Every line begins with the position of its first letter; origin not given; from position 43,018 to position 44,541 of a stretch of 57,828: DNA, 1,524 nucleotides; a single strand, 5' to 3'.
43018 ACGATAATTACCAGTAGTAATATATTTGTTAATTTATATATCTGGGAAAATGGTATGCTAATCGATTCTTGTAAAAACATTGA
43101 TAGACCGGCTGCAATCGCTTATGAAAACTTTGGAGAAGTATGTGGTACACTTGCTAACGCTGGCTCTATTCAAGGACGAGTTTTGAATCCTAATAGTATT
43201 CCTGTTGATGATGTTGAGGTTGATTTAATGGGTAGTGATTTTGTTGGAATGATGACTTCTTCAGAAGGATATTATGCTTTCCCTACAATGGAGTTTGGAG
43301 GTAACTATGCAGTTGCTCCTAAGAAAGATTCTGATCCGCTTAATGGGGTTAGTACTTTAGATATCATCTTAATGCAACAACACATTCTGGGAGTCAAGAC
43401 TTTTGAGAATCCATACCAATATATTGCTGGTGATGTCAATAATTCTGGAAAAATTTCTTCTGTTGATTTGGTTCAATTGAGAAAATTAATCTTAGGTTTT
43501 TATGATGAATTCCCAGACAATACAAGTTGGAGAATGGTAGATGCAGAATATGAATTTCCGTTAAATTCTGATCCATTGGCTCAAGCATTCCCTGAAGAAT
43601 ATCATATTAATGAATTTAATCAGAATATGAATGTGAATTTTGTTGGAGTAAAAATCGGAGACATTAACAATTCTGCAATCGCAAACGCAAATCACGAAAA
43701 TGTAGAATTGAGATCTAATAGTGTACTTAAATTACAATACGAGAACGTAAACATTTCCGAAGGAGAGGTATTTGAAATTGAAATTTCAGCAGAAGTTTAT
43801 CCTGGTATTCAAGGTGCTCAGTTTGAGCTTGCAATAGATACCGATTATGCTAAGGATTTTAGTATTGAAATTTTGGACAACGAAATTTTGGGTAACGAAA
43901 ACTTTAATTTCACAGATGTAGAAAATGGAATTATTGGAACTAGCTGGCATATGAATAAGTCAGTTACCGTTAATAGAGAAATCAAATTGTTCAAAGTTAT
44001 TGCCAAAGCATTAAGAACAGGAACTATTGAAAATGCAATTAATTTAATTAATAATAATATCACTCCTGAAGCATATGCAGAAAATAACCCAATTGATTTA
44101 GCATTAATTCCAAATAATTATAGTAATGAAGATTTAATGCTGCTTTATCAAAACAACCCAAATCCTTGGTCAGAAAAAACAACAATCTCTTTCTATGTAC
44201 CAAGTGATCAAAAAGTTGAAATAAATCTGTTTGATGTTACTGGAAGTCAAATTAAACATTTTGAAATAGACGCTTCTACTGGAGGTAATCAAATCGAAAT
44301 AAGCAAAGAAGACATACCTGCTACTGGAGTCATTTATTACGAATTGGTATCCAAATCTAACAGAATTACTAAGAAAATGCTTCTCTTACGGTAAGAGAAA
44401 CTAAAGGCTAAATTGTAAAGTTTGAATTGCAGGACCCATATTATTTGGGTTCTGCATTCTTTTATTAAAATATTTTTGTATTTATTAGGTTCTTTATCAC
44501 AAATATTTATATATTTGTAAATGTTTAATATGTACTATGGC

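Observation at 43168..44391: Identical ~400-aa C-terminal cassette in four proteins puts a dockerin-like and a cohesin-like domain on the same T9SS-anchored polypeptide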

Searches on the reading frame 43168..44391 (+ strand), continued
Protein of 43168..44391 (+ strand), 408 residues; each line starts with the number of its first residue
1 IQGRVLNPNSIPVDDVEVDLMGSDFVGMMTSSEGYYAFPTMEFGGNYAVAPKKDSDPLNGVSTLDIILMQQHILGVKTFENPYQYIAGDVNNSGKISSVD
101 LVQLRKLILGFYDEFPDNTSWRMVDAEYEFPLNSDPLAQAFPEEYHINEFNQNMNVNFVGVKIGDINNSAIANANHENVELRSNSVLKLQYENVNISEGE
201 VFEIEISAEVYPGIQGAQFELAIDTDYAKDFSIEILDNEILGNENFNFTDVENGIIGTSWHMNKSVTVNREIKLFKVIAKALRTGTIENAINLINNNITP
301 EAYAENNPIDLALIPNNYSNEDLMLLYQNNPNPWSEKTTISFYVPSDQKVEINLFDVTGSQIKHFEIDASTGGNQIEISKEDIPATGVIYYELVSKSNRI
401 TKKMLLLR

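Call 25: predict_structure(alignment_id=A2)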
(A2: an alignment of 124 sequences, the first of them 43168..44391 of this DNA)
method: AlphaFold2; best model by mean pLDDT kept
length: 408 residues; sequences in the alignment: 124
mean_pLDDT: 95.2   pTM: 0.84
mean pLDDT of the five models: 95.2, 95.0, 94.7, 94.7, 94.6
residues with pLDDT >= 90: 377; 70-90: 28; 50-70: 3; < 50: 0
segments of 3 or more residues with pLDDT < 50: none
pLDDT, mean of each block of 10 residues (from residue 1): 97 97 96 97 98 97 98 97 98 98 98 97 98 95 98 98 97 80 89 97 96 97 96 94 96 96 95 97 95 94 95 85 87 94 94 97 97 95 95 93 94
secondary structure, 60 per line:
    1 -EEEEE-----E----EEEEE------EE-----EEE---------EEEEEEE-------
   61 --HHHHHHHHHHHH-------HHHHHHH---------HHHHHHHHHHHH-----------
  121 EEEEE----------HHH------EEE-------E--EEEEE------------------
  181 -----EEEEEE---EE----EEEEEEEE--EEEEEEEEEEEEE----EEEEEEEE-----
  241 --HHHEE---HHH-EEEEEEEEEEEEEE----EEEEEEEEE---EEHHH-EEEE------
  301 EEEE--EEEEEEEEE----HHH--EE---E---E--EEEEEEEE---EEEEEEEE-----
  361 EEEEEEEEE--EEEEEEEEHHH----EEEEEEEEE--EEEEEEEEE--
elements in order: E2-6 E17-21 E35-37 E47-53 H63-74 H82-88 H98-109 E121-125 E145-147 E158-162 E186-191 E201-208 E211-223 E228-235 E255-268 E273-281 E291-294 E301-304 E307-315 E337-344 E348-355 E361-369 E372-379 E387-395 E398-406

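Call 27: fold_search(model_id=the predicted structure, library=pdb)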
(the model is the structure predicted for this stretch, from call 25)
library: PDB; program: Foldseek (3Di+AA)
matches with E <= 10: 1951; with E <= 0.001: 245
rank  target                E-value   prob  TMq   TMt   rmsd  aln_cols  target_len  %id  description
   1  4fl4_C                1.1e-06  1.00  0.20  0.25  20.5       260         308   12  Scaffoldin conformation and dynamics revealed by a ternary complex from the Clostridium thermocellum cellulosome (released 2012-06-27)
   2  4fl4_I                2.4e-06  1.00  0.21  0.27  19.4       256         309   12  Scaffoldin conformation and dynamics revealed by a ternary complex from the Clostridium thermocellum cellulosome (released 2012-06-27)
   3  3l8q_D                1.2e-05  1.00  0.24  0.28  13.6       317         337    9  Structure analysis of the type II cohesin dyad from the adaptor ScaA scaffoldin of Acetivibrio cellulolyticus (released 2010-05-05)
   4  3kcp_A                1.3e-05  1.00  0.22  0.29  19.3       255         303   12  Crystal structure of interacting Clostridium thermocellum multimodular components (released 2010-02-09)
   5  1cdy                  1.6e-05  1.00  0.17  0.31  15.4       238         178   13  STRUCTURE OF T-CELL SURFACE GLYCOPROTEIN CD4 MUTANT WITH GLY 47 REPLACED BY SER (released 1997-04-01)
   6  6tyb_C                2.6e-05  1.00  0.17  0.33  14.7       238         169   13  Isolation and Structure of an Antibody that Fully Neutralizes Isolate SIVmac239 Reveals Functional Similarity of SIV a (released 2019-10-02)
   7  9u61_C                2.7e-05  1.00  0.19  0.13  16.3       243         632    6  CP/MBL pathways C3 convertase C4b2a and C3 complex (released 2026-01-14)
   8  4llw_B                2.7e-05  1.00  0.16  0.28  15.1       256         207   10  Crystal structure of Pertuzumab Clambda Fab with variable domain redesign (VRD2) at 1.95A (released 2014-01-29)
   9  2qad_F                3.4e-05  1.00  0.16  0.30  15.7       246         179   12  Structure of tyrosine-sulfated 412d antibody complexed with HIV-1 YU2 gp120 and CD4 (released 2007-09-25)
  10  2b4c_C                3.4e-05  0.99  0.13  0.26  17.0       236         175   12  Crystal structure of HIV-1 JR-FL gp120 core protein containing the third variable region (V3) complexed with CD4 and t (released 2005-11-15)
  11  6nmr_B                4.2e-05  0.98  0.14  0.23  15.6       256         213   12  Blocking Fab 119 anti-SIRP-alpha antibody in complex with SIRP-alpha Variant 1 (released 2019-08-07)
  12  4q6i_C                5.6e-05  0.99  0.16  0.28  13.4       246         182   11  Crystal structure of murine 2D5 Fab, a potent anti-CD4 HIV-1-neutralizing antibody in complex with CD4 (released 2014-07-23)
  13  2xy1                  6.6e-05  0.98  0.15  0.27  15.9       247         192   12  CRYSTAL STRUCTURE OF NCAM2 IG3-4 (released 2011-02-23)
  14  3s4s_G                6.9e-05  0.99  0.15  0.29  15.7       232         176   12  Crystal structure of CD4 mutant bound to HLA-DR1 (released 2011-09-21)
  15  7ad7_B                7.3e-05  1.00  0.19  0.12  15.3       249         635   12  Crystal structure of human complement C5 in complex with the K8 bovine knob domain peptide. (released 2021-03-10)
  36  3l8q_C                1.5e-04  1.00  0.23  0.28  14.9       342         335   10  Structure analysis of the type II cohesin dyad from the adaptor ScaA scaffoldin of Acetivibrio cellulolyticus (released 2010-05-05)
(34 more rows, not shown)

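Call 42: find_related_loci(query=A2, collection=genome_contigs, flank=3000)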
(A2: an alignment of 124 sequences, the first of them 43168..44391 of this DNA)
Query A2 (408 aa) in genome_contigs; peptide patterns used: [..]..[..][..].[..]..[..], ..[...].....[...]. (x = any residue, [..] = any of these).
600 stretches matched a pattern (row limit reached: there are more); 578 encode a relative of the query (tblastn E <= 1e-3); the best 80 are kept; 80 distinct loci.
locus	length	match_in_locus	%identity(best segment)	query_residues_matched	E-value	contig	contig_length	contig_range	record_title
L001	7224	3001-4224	41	1-408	9e-100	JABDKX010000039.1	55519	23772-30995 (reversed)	MAG: Saprospiraceae bacterium isolate SS_bin_60 k127_3482086, whole genome shotgun sequence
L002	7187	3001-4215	38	1-408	9e-87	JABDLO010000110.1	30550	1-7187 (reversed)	MAG: Saprospiraceae bacterium isolate SS_bin_77 k127_4205115, whole genome shotgun sequence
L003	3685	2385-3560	37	13-407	1e-81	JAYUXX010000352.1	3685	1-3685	MAG: Saprospiraceae bacterium isolate GL135_UP_concoct_162 GL135_UP_concoct_162_351, whole genome shotgun sequence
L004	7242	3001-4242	37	1-408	2e-79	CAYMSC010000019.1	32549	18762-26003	MAG TPA_asm: uncultured Saprospiraceae bacterium isolate SRP065251_co1_20 genome assembly, contig: NODE_816_length_32549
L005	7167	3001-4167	37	16-407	3e-79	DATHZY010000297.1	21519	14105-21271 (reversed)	MAG TPA_asm: Saprospiraceae bacterium isolate SMAG_U16250 k141_433074, whole genome shotgun sequence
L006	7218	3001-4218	40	1-407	5e-79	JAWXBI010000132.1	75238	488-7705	MAG: Saprospiraceae bacterium isolate MP6IB1.118 k99_361976, whole genome shotgun sequence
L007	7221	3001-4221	34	1-408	1e-78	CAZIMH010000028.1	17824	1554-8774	MAG TPA_asm: uncultured Saprospiraceae bacterium isolate binchicken_co258_146 genome assembly, contig: NODE_2038_length_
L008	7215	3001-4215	35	1-407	9e-78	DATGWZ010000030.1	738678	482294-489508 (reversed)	MAG TPA_asm: Saprospiraceae bacterium isolate SMAG_U10595 k141_223631, whole genome shotgun sequence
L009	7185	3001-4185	37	13-407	1e-77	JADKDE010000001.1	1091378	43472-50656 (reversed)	MAG: Saprospiraceae bacterium isolate OdNW_18-Q3-R42-56_BAT3C.227 tig00000414-10-10897660, whole genome shotgun sequence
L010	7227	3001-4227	34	1-407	9e-78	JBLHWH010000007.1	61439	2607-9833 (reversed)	MAG: Halioglobus sp. isolate 3300046534_18 Ga0491194_0000442, whole genome shotgun sequence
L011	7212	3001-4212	37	1-407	2e-77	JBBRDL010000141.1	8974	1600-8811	MAG: Chitinophagales bacterium isolate Co_metawrap_2450 Cmw_2450_k141_27169588_length_8974_cov_10.0000, whole genome sho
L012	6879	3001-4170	37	15-407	1e-77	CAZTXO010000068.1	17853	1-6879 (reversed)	MAG TPA_asm: uncultured Saprospiraceae bacterium isolate SRP173033_co3_50 genome assembly, contig: NODE_3830_length_1785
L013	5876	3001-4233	33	1-408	3e-77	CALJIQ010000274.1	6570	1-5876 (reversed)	MAG: uncultured Saprospiraceae bacterium isolate L2_Bin_Bin_146_1 genome assembly, contig: c_000000902036, whole genome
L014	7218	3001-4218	34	1-407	1e-76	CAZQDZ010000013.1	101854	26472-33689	MAG TPA_asm: uncultured Saprospiraceae bacterium isolate SRP065251_co1_40 genome assembly, contig: NODE_64_length_101854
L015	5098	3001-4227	36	1-407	1e-76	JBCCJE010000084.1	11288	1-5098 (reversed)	MAG: Bacteroidota bacterium isolate P01_C01_bin.106 k141_1812490_length_11288_cov_11.0000, whole genome shotgun sequence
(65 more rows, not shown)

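Call 50: search_protein_representatives(alignment_id=A2)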
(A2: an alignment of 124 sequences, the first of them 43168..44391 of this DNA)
Query: 124 sequences, 553 profile positions. Proteins with E-value up to 0.001 (for the whole library): 358080; up to 1e-10: 145773; up to 1e-30: 11388. The best 150 are listed.
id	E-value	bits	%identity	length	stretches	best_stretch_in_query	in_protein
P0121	0.0e+00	1242.2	-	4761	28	11-551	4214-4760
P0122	0.0e+00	1037.2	-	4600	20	12-552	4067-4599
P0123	0.0e+00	1035.4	-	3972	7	4-553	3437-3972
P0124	4.9e-274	926.5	-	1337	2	13-553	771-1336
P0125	8.3e-273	922.5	-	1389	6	39-330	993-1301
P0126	6.5e-267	903.0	-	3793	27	12-552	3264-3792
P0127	3.1e-266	900.8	-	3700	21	7-553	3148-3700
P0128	5.5e-266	899.9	-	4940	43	10-134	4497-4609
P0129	2.4e-264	894.5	-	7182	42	11-322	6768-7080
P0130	1.6e-263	891.8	-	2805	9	11-552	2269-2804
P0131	5.2e-256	867.0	-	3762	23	9-553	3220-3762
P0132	5.1e-255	863.7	-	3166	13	6-552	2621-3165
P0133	8.9e-255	863.0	-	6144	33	4-552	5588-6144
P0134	1.3e-251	852.5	-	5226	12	7-552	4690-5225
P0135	2.4e-250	848.3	-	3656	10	10-552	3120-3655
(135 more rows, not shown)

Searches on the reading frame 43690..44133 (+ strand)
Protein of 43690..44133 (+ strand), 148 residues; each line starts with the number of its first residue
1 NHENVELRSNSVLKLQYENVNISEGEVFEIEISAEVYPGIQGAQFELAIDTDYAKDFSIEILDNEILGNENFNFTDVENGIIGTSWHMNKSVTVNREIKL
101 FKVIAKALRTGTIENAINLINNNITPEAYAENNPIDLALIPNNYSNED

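Call 37: predict_structure(alignment_id=A3)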
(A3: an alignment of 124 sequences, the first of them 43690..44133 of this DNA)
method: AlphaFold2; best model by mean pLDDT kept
length: 148 residues; sequences in the alignment: 124
mean_pLDDT: 92.5   pTM: 0.84
mean pLDDT of the five models: 92.5, 91.9, 91.8, 91.8, 91.7
residues with pLDDT >= 90: 132; 70-90: 3; 50-70: 8; < 50: 5
segments of 3 or more residues with pLDDT < 50: none
pLDDT, mean of each block of 10 residues (from residue 1): 54 96 98 97 98 97 96 96 97 97 98 97 96 96 70
secondary structure, 60 per line:
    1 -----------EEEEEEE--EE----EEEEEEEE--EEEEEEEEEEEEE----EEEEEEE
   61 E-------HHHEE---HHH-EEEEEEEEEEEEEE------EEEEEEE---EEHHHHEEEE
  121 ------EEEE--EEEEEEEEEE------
elements in order: E12-18 E27-34 E37-49 E54-61 E81-94 E101-107 H113-116 E117-120 E127-130 E133-142

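Call 39: fold_search(model_id=the predicted structure, library=pdb)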
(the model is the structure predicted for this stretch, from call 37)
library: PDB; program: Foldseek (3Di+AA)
matches with E <= 10: 1566; with E <= 0.001: 41
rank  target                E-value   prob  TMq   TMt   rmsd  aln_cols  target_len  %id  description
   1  5lxv_A                8.0e-05  1.00  0.57  0.50   6.3       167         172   14  Crystal structure of Ruminococcus flavefaciens scaffoldin C cohesin in complex with a dockerin from an uncharacterized (released 2016-10-19)
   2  3fnk_B                8.4e-05  1.00  0.58  0.52   4.5       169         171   12  Crystal structure of the second type II cohesin module from the cellulosomal adaptor ScaA scaffoldin of Acetivibrio ce (released 2009-06-23)
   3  5lxv_C                9.8e-05  1.00  0.58  0.51   6.2       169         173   14  Crystal structure of Ruminococcus flavefaciens scaffoldin C cohesin in complex with a dockerin from an uncharacterized (released 2016-10-19)
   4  5k39_A                1.2e-04  1.00  0.59  0.53   4.9       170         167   16  THE TYPE II COHESIN DOCKERIN COMPLEX FROM CLOSTRIDIUM THERMOCELLUM (released 2017-03-29)
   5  6kgf_A                1.3e-04  1.00  0.53  0.55   6.2       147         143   12  Crystal structure of CaDoc0917(R16D)-CaCohA2 complex at pH 8.2 (released 2020-07-08)
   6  4ums                  1.4e-04  1.00  0.58  0.56   4.2       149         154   15  The crystal structure of the seventh ScaB type I cohesin from Pseudobacteroides cellulosolvens (released 2015-05-06)
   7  4fl4_B                1.4e-04  1.00  0.57  0.52   4.6       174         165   12  Scaffoldin conformation and dynamics revealed by a ternary complex from the Clostridium thermocellum cellulosome (released 2012-06-27)
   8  3ul4_A                2.0e-04  1.00  0.51  0.52   8.8       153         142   12  Crystal structure of Coh-OlpA(Cthe_3080)-Doc918(Cthe_0918) complex: A novel type I Cohesin-Dockerin complex from Clost (released 2012-11-28)
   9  4dh2_C                2.4e-04  1.00  0.65  0.62   2.8       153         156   15  Crystal structure of Coh-OlpC(Cthe_0452)-Doc435(Cthe_0435) complex: A novel type I Cohesin-Dockerin complex from Clost (released 2012-11-28)
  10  3fnk_C                2.4e-04  1.00  0.58  0.51   4.6       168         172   11  Crystal structure of the second type II cohesin module from the cellulosomal adaptor ScaA scaffoldin of Acetivibrio ce (released 2009-06-23)
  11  4wi0_A                2.5e-04  1.00  0.52  0.47   6.9       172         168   12  Crystal structure of Coh3ScaB-XDoc_M2ScaA complex: A C-terminal interface mutant of type II Cohesin-X-Dockerin complex (released 2015-10-07)
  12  3ghp_A                2.8e-04  1.00  0.52  0.43   8.9       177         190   11  Structure of the second type II cohesin module from the adaptor ScaA scaffoldin of Acetivibrio cellulolyticus (includi (released 2009-06-23)
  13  2bm3                  2.9e-04  1.00  0.56  0.52   5.4       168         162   13  Structure of the Type II cohesin from Clostridium thermocellum SdbA (released 2005-03-10)
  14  5g5d_A                3.2e-04  1.00  0.61  0.57   4.4       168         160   14  Crystal Structure of the CohScaC2-XDocCipA type II complex from Clostridium thermocellum (released 2017-04-05)
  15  4u3s_A                3.6e-04  1.00  0.54  0.49   6.7       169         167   11  Crystal structure of Coh3ScaB-XDoc_M1ScaA complex: A N-terminal interface mutant of type II Cohesin-X-Dockerin complex (released 2015-07-29)
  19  4dh2_A                4.2e-04  1.00  0.66  0.62   3.1       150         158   15  Crystal structure of Coh-OlpC(Cthe_0452)-Doc435(Cthe_0435) complex: A novel type I Cohesin-Dockerin complex from Clost (released 2012-11-28)
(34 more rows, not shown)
